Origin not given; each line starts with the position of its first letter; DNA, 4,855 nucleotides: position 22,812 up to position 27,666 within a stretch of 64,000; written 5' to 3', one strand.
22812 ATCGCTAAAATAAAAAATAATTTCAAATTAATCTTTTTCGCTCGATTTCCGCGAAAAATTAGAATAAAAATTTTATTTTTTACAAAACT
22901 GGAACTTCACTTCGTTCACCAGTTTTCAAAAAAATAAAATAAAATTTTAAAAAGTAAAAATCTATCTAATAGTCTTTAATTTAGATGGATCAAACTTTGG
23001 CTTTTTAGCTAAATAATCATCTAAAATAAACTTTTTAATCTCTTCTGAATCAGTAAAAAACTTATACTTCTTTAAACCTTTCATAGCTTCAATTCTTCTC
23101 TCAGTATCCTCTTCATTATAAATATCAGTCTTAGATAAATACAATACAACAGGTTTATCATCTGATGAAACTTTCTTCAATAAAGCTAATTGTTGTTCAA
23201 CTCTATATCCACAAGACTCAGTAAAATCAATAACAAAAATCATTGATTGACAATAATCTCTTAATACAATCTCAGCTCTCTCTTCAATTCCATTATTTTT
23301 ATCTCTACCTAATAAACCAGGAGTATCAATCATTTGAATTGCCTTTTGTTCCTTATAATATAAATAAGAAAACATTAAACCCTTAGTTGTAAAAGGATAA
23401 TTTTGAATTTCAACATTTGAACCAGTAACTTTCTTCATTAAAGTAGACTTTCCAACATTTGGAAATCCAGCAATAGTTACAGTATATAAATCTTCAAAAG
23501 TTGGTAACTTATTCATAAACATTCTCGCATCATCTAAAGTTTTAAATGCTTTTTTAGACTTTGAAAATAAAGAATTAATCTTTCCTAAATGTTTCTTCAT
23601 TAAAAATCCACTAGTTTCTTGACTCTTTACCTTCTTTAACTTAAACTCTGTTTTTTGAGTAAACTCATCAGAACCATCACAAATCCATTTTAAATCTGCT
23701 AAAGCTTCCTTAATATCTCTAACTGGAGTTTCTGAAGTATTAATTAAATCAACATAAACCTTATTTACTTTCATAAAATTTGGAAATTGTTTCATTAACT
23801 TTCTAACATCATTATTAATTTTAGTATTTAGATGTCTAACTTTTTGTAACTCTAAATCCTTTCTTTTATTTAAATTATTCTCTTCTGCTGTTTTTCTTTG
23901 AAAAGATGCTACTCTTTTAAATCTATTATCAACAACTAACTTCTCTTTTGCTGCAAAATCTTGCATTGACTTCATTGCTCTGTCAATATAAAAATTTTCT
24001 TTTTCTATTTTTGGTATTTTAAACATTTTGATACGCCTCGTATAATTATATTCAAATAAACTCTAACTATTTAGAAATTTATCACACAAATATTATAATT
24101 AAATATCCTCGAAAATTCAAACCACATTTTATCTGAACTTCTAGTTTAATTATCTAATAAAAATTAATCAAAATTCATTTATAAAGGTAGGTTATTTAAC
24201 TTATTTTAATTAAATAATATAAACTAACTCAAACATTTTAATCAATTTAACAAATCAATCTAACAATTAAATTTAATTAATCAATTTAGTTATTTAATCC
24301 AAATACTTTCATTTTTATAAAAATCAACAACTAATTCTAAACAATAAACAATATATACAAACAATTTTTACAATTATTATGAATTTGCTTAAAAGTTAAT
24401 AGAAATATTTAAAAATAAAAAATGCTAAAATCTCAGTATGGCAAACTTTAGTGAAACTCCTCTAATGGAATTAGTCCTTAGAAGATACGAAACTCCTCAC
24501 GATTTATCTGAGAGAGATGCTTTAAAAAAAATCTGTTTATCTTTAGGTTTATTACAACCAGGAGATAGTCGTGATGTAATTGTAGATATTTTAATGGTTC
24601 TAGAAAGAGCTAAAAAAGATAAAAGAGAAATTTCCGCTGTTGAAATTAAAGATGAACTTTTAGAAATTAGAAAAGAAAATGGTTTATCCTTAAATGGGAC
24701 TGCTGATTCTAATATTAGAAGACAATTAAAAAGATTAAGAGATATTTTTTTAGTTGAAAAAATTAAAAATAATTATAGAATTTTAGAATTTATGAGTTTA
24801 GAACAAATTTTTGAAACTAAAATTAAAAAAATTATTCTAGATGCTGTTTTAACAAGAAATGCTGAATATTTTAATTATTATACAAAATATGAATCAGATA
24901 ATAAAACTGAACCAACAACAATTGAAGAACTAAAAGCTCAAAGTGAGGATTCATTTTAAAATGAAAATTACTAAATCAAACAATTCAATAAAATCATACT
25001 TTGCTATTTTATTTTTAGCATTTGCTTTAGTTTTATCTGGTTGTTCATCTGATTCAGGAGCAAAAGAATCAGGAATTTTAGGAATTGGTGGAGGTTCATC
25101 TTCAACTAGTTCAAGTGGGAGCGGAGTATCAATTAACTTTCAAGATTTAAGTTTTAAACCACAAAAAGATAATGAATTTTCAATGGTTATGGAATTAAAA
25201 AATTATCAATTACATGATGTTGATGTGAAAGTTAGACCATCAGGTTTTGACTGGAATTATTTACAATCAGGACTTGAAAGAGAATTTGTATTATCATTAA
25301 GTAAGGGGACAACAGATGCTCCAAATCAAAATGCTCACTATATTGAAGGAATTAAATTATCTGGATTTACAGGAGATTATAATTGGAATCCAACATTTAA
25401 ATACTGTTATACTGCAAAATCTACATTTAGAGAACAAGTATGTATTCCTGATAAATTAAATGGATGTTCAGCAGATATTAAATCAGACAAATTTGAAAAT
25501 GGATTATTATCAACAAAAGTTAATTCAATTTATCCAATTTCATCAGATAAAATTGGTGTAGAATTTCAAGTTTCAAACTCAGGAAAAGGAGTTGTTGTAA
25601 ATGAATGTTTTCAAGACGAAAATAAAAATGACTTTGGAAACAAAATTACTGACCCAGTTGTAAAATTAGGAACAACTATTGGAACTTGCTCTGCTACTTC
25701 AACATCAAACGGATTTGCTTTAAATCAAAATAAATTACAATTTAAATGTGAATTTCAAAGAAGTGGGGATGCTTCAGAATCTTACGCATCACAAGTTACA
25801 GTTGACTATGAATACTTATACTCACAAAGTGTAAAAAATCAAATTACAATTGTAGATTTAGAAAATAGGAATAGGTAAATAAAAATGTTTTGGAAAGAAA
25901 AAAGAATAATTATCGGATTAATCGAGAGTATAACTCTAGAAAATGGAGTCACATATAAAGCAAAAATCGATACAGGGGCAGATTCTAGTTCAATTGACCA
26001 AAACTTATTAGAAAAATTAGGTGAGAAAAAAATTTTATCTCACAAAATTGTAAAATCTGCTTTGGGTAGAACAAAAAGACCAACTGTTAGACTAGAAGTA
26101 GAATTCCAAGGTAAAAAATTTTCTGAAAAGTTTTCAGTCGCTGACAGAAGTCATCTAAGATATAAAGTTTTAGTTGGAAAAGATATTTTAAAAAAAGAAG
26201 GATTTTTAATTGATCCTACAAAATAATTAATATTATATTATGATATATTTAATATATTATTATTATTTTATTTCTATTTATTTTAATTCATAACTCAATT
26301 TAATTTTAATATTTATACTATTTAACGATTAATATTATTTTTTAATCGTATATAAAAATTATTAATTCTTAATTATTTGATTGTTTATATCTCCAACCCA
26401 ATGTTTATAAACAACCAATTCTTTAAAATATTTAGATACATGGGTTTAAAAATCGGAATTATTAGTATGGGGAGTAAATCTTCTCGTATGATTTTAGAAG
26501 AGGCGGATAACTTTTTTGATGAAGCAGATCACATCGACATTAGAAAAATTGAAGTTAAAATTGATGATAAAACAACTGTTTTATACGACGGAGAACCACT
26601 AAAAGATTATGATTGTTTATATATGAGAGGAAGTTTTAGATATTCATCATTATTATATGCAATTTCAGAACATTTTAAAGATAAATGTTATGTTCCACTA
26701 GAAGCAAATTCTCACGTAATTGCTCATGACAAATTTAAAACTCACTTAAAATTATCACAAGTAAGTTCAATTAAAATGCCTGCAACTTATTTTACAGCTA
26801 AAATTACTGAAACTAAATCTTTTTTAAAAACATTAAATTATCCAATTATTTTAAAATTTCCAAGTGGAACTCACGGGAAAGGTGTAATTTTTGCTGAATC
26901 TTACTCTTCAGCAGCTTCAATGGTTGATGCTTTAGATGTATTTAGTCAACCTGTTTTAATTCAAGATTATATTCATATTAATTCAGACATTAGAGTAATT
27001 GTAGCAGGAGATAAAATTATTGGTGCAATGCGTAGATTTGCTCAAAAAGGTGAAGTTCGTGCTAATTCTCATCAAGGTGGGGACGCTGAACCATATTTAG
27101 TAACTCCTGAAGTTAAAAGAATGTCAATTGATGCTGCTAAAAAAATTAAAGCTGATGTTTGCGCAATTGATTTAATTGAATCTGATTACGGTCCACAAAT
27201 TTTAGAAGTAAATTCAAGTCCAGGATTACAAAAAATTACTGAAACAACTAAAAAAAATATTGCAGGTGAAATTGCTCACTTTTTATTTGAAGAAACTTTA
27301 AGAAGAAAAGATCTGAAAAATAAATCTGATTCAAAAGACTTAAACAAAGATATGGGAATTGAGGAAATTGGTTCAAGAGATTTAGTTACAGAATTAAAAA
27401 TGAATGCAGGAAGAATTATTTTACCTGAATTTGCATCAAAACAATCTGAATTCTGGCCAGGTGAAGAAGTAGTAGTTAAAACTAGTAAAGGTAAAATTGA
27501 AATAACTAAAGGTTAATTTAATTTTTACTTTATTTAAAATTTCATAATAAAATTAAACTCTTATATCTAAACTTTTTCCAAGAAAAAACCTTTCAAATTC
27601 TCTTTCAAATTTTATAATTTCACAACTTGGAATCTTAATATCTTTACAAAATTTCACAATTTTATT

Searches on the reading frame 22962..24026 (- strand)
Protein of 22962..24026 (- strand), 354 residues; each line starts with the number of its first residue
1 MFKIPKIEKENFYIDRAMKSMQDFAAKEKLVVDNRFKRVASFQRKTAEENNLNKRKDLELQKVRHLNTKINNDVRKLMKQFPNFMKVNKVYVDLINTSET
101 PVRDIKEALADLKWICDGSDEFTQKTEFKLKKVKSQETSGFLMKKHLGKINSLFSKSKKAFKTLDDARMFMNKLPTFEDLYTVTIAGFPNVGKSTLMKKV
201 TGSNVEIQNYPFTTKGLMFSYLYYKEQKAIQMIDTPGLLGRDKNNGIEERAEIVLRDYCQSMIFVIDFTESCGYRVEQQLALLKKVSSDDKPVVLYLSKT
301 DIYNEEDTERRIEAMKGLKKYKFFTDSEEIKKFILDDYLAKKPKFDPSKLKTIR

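Call 53: search_protein_families(library=pfam, proteins=[window:22962-24026:-], max_evalue=0.00001)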
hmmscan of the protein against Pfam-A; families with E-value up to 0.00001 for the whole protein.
window:22962-24026:- (354 aa): 4 families
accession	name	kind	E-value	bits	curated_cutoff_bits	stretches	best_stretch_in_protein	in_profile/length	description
PF01926.29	MMR_HSR1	-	6e-21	75.1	21.9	1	183-299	2-113/113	50S ribosome-binding GTPase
PF02421.24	FeoB_N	-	9.9e-15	54.8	27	1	182-315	2-130/156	Ferrous iron transport protein B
PF17835.6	NOG1_N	-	1.2e-11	45.4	22.9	1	31-177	13-159/160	NOG1 N-terminal helical domain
PF06858.20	NOG1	-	2.3e-11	43.7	27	1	247-301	2-58/58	Nucleolar GTP-binding protein 1 (NOG1)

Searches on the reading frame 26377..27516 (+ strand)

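Call 53: search_protein_families(library=pfam, proteins=[window:26377-27516:+], max_evalue=0.00001)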
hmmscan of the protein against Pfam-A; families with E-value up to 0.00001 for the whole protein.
window:26377-27516:+ (379 aa): 4 families
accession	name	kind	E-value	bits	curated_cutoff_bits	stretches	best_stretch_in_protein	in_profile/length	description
PF08443.16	RimK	-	3.5e-43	147.8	21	1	116-302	1-187/188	RimK-like ATP-grasp domain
PF02955.21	GSH-S_ATP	-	1e-12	48.3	23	1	134-289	12-172/175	Prokaryotic glutathione synthetase, ATP-grasp domain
PF02655.19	ATP-grasp_3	-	6.2e-07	30.1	23.2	1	116-280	1-155/160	ATP-grasp domain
PF02222.28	ATP-grasp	-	1.4e-06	28.5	27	1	130-256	6-132/179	ATP-grasp domain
